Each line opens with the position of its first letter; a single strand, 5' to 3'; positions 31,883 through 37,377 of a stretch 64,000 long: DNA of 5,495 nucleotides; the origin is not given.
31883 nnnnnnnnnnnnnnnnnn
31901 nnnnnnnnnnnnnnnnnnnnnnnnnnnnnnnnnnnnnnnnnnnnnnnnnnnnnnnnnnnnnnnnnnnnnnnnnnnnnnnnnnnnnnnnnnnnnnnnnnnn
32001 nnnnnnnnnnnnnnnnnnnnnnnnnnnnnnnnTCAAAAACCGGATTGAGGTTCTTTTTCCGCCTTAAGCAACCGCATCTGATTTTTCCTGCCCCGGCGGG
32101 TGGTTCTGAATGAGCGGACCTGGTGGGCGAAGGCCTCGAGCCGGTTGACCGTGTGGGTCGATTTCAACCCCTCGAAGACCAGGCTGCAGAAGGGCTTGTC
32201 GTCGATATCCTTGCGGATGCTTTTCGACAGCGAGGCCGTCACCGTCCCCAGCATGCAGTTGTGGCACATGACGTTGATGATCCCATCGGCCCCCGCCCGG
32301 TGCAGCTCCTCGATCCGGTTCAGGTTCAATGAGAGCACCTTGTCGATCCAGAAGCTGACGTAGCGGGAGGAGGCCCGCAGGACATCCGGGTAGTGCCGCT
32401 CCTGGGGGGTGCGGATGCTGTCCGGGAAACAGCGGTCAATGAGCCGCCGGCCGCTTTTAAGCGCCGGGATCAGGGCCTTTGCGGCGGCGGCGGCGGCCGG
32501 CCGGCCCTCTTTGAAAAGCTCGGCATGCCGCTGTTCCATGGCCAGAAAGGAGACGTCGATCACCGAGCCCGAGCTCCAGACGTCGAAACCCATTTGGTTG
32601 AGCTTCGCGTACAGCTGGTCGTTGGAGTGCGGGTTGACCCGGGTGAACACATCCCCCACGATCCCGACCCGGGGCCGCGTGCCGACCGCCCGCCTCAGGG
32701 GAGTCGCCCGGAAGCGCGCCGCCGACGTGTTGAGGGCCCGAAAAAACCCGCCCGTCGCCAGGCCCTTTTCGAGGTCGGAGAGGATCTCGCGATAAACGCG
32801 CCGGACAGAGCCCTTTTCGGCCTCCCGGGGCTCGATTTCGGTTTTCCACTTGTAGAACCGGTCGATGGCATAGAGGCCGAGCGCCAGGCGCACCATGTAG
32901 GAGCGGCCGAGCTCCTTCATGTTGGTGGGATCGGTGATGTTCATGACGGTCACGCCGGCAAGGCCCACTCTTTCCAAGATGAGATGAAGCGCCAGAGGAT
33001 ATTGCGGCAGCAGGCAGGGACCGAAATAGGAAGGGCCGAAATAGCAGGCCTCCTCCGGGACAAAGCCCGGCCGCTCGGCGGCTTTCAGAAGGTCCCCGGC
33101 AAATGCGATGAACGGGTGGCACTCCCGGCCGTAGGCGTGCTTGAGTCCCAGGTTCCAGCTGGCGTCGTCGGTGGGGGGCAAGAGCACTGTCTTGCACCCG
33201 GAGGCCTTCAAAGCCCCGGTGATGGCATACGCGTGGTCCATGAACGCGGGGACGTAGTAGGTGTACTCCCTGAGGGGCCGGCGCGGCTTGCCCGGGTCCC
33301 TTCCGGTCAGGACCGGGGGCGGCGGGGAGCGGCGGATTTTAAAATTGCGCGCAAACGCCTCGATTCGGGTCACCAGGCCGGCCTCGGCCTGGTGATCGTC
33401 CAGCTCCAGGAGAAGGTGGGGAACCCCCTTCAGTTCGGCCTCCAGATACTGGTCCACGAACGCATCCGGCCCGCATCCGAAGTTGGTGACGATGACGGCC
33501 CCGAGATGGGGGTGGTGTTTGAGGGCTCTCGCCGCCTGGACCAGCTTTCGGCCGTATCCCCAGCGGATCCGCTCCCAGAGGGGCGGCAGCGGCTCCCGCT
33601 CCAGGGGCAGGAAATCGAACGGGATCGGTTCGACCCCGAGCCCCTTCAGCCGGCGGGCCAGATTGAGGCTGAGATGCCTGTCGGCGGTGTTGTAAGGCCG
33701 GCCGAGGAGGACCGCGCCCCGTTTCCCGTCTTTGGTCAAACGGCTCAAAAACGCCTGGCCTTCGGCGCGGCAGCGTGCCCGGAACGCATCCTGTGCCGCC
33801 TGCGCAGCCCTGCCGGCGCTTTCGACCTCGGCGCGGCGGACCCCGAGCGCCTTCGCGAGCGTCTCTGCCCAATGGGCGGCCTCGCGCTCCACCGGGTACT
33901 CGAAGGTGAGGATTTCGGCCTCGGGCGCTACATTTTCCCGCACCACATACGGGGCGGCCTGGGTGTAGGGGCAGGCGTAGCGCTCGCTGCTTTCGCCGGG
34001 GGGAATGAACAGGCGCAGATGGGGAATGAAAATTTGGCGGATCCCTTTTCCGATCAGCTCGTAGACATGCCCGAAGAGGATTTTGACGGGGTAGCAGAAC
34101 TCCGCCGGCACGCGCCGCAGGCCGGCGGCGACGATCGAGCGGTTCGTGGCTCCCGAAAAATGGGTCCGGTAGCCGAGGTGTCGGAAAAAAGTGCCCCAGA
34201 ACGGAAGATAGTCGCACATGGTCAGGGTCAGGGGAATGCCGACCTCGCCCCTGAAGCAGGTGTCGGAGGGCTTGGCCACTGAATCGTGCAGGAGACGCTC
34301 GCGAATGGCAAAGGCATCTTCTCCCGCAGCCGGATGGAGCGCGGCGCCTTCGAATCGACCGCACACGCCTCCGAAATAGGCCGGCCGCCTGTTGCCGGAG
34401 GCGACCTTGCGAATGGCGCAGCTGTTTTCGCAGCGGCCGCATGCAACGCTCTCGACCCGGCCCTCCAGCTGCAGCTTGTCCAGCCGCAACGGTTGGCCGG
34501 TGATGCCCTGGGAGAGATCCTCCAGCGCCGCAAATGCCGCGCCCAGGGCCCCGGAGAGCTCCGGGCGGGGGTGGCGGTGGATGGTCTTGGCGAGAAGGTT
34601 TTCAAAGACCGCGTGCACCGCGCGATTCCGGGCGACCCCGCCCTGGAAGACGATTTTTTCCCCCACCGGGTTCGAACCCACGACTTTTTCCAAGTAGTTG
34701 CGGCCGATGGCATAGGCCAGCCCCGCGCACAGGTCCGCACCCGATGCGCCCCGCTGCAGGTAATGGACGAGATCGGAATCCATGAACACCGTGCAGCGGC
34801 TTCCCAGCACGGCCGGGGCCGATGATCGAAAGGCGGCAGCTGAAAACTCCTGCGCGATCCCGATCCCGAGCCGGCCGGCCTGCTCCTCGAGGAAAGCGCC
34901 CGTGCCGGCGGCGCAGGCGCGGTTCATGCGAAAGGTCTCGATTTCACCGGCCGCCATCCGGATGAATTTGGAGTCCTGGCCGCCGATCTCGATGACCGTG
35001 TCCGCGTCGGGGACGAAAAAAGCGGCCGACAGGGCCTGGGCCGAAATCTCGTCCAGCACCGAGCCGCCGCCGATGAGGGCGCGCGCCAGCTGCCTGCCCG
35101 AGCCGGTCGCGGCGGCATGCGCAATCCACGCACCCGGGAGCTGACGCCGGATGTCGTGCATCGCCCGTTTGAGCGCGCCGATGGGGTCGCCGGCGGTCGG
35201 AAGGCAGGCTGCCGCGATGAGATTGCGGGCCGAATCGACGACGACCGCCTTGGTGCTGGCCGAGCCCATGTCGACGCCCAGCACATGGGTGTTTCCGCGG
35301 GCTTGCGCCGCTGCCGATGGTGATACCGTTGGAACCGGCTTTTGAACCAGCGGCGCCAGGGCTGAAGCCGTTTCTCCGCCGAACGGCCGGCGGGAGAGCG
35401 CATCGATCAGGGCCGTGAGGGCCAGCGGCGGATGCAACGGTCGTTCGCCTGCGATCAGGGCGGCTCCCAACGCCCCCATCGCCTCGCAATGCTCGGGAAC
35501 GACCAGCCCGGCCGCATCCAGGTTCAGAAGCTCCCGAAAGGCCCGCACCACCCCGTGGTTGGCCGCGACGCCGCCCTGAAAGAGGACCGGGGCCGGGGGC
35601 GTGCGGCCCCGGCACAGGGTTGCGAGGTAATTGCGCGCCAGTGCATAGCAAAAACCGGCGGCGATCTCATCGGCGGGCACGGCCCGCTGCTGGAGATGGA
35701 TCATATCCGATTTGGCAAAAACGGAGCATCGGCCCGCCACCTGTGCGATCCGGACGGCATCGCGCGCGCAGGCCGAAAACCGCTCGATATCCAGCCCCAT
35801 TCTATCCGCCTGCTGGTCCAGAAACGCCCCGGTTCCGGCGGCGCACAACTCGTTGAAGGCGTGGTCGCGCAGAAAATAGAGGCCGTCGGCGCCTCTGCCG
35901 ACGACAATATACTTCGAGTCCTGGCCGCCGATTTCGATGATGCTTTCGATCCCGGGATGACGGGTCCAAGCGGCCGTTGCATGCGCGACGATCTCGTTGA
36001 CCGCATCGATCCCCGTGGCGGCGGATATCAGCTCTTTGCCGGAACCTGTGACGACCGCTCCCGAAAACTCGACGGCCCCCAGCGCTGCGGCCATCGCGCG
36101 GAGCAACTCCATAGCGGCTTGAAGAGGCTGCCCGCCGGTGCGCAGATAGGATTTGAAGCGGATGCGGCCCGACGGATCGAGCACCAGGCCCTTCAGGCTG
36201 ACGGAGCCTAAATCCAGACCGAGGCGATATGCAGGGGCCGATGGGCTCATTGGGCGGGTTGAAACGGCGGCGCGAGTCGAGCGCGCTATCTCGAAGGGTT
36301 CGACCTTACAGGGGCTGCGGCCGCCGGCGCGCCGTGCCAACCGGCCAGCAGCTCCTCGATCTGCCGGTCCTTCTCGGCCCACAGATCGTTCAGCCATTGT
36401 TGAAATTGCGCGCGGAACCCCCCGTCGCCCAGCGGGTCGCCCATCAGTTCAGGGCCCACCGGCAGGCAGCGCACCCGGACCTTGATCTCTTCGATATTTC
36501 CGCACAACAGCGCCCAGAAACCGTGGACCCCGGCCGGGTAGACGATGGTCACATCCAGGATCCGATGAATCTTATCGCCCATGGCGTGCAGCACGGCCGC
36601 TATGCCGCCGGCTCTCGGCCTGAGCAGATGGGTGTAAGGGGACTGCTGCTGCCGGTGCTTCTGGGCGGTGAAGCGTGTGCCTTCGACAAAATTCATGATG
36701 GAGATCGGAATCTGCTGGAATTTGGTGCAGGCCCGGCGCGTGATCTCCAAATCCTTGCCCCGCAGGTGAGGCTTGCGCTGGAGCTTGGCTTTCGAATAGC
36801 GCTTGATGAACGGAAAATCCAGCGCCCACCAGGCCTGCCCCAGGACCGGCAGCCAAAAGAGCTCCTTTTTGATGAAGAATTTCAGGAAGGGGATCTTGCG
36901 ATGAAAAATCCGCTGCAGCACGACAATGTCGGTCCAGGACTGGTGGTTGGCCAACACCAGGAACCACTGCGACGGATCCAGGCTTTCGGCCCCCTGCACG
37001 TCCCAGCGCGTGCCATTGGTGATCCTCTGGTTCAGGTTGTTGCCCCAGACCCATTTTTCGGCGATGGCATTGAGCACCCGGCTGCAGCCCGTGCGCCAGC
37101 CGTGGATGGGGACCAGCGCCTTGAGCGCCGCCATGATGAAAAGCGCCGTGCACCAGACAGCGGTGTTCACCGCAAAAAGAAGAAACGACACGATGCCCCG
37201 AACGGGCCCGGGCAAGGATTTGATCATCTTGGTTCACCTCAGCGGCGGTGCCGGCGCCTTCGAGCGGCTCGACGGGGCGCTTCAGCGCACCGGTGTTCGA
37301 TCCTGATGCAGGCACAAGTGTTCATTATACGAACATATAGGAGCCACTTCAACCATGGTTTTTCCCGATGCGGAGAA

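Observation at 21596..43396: Candidate ether-lipid / unusual-phospholipid biosynthesis supercluster around two PlsA/GeR-like radical enzymes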

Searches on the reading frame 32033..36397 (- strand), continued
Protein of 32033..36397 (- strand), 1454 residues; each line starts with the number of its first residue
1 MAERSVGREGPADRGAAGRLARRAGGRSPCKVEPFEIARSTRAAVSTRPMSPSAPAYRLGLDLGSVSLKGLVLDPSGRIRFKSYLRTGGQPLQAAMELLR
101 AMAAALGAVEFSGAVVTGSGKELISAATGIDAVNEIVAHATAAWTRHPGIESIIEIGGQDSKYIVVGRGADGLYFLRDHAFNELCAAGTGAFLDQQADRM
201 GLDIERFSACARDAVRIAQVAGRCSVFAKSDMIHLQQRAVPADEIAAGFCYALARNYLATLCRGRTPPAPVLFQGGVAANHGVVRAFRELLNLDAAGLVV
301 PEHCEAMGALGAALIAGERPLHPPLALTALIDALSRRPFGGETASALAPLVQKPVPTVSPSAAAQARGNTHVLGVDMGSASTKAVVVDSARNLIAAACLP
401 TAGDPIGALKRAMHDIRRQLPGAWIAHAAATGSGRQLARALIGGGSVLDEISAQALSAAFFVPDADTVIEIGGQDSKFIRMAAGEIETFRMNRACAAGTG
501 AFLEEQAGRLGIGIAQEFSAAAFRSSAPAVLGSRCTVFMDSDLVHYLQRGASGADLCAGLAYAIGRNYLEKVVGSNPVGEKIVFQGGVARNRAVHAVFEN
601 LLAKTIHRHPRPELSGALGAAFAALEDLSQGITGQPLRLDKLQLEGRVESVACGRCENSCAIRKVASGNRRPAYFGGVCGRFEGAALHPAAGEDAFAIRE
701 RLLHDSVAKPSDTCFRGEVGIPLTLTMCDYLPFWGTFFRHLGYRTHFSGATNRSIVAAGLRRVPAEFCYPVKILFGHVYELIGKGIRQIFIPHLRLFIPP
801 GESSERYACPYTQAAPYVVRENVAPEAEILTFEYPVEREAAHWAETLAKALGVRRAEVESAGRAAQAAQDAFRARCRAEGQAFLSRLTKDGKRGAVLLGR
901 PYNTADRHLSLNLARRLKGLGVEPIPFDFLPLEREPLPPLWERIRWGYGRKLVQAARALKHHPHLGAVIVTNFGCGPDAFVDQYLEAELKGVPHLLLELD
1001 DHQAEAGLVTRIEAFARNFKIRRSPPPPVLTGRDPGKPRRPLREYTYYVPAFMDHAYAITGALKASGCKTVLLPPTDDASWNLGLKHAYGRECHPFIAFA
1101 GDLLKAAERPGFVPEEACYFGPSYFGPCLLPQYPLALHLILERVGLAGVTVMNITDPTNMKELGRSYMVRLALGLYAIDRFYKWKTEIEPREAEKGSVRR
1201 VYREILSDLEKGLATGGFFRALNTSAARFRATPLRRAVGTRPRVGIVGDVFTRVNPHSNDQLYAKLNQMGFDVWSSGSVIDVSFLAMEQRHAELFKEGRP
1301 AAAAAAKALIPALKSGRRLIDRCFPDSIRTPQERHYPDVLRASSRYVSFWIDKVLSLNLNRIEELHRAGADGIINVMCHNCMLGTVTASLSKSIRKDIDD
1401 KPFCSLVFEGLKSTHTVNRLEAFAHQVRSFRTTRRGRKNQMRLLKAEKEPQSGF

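Call 41: find_encoding_contigs(protein=P0015, flank=10000, max_places=2)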
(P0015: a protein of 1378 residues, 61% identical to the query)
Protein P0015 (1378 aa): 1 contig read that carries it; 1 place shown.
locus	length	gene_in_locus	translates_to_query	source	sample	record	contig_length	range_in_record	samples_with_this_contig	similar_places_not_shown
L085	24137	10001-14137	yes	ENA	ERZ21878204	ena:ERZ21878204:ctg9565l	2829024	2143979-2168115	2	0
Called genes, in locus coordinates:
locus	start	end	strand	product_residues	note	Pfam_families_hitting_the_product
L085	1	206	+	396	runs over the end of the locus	-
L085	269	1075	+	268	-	PF23416:DUF7107 (faint)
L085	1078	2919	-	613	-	-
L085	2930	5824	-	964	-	-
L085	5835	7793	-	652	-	-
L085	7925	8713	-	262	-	PF09674:DUF2400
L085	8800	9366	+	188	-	-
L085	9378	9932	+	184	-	-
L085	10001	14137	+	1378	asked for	PF01869:BcrAD_BadFG, PF06050:HGD-D (faint), PF09989:DUF2229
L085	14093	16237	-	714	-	-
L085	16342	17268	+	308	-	PF00291:PALP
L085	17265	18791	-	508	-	PF00221:Lyase_aromatic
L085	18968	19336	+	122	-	PF01219:DAGK_prokar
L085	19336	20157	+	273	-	PF01569:PAP2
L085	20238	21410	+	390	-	PF00149:Metallophos, PF12850:Metallophos_2 (faint)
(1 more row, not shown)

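Call 51: search_protein_families(library=ncbifam, proteins=[L002:8987-9916:+], max_evalue=0.00001)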
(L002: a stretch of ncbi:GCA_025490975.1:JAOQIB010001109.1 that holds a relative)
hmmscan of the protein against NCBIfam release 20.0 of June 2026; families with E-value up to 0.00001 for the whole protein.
L002:8987-9916:+ (309 aa): 50 families (the best 25 are shown)
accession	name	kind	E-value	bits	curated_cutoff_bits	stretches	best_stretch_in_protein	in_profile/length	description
TIGR02666.1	moaA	equivalog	3.6e-23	82.1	284.05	1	18-181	14-190/336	GTP 3',8-cyclase MoaA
TIGR02668.1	moaA_archaeal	equivalog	1.6e-19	70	325.25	1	18-173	14-175/303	GTP 3',8-cyclase MoaA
NF045646.2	rSAM_Se_TrsS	equivalog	5.7e-18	64.7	490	1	18-184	90-262/441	radical SAM (seleno)protein TrsS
NF045702.1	rSAM_GDGT_ether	equivalog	9.9e-18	64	450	1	14-174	86-256/486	tetraether lipid synthase Tes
NF001199.0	PRK00164.2-1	equivalog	1.2e-16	60.7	231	1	18-174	16-178/308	GTP 3',8-cyclase MoaA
TIGR02109.1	PQQ_syn_pqqE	equivalog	3.8e-16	59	381.35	1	17-125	10-120/358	pyrroloquinoline quinone biosynthesis protein PqqE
TIGR04545.1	rSAM_ahbD_hemeb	equivalog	7.3e-15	55.2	500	1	20-124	6-112/339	heme b synthase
TIGR04303.1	GeoRSP_rSAM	equivalog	1.2e-14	54.6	400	1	12-172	3-165/325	GeoRSP system radical SAM/SPASM protein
TIGR04317.1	W_rSAM_matur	equivalog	1.3e-14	54.1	380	1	18-150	8-142/349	tungsten cofactor oxidoreductase radical SAM maturase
TIGR04347.1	pseudo_SAM_Halo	equivalog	1.7e-13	50.7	525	1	20-122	44-148/390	TIGR04347 family pseudo-SAM/SPASM protein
TIGR04055.1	rSAM_NirJ2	equivalog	2.4e-13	50.3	500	1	20-124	6-111/326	putative heme d1 biosynthesis radical SAM protein NirJ2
TIGR04546.1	rSAM_ahbC_deAc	equivalog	6.1e-13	48.3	650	1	20-122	45-149/390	12,18-didecarboxysiroheme deacetylase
TIGR04311.1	rSAM_Geo_metal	subfamily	6.8e-13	48.4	400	1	18-127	7-121/423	radical SAM/SPASM family putative metalloenzyme maturase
TIGR03962.1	mycofact_rSAM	equivalog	8.3e-13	48.2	265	1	10-137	8-140/339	mycofactocin radical SAM maturase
TIGR04051.1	rSAM_NirJ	equivalog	1.3e-12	47.4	515.45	1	20-122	8-112/354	heme d1 biosynthesis radical SAM protein NirJ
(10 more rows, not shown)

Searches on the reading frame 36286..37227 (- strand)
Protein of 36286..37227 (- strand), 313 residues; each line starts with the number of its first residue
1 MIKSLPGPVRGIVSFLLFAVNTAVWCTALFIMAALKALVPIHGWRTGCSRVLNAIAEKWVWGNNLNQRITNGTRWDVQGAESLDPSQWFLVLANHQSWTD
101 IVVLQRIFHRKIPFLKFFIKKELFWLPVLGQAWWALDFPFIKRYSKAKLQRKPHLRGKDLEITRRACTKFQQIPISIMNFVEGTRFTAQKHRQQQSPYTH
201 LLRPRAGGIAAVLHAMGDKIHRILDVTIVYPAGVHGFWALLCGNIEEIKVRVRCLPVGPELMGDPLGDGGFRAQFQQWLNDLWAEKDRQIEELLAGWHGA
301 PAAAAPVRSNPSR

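Call 4: search_protein_families(library=pfam, proteins=[window:36286-37227:-], max_evalue=0.01)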
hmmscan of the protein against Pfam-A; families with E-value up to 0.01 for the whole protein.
window:36286-37227:- (313 aa): 1 family
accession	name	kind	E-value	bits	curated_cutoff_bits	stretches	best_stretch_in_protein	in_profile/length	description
PF01553.26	Acyltransferase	-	1.5e-14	54.3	23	1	76-222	3-123/132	Acyltransferase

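Call 21: search_protein_families(library=ncbifam, proteins=[window:36286-37227:-], max_evalue=0.001)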
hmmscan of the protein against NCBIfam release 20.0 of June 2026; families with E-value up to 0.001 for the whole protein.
window:36286-37227:- (313 aa): 5 families
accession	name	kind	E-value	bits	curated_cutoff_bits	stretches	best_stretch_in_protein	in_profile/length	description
NF010621.0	PRK14014.1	domain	2.4e-128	427.4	186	1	2-295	2-295/301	acetyltransferase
NF058536.1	LPAAT_acyl_YihG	equivalog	4e-127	423.4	260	1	8-293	3-289/290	1-acylglycerol-3-phosphate O-acyltransferase, YihG family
TIGR00530.1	AGP_acyltrn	subfamily_domain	5.4e-13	48.8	102.95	1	78-192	7-107/130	1-acylglycerol-3-phosphate O-acyltransferase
NF052553.1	LyOrLpactfOlsABRUA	equivalog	0.00019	20.7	300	1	71-147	51-120/263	lyso-ornithine lipid O-acyltransferase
NF011593.0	PRK15018.1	equivalog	0.00034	20.4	501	1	90-186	68-151/245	1-acylglycerol-3-phosphate O-acyltransferase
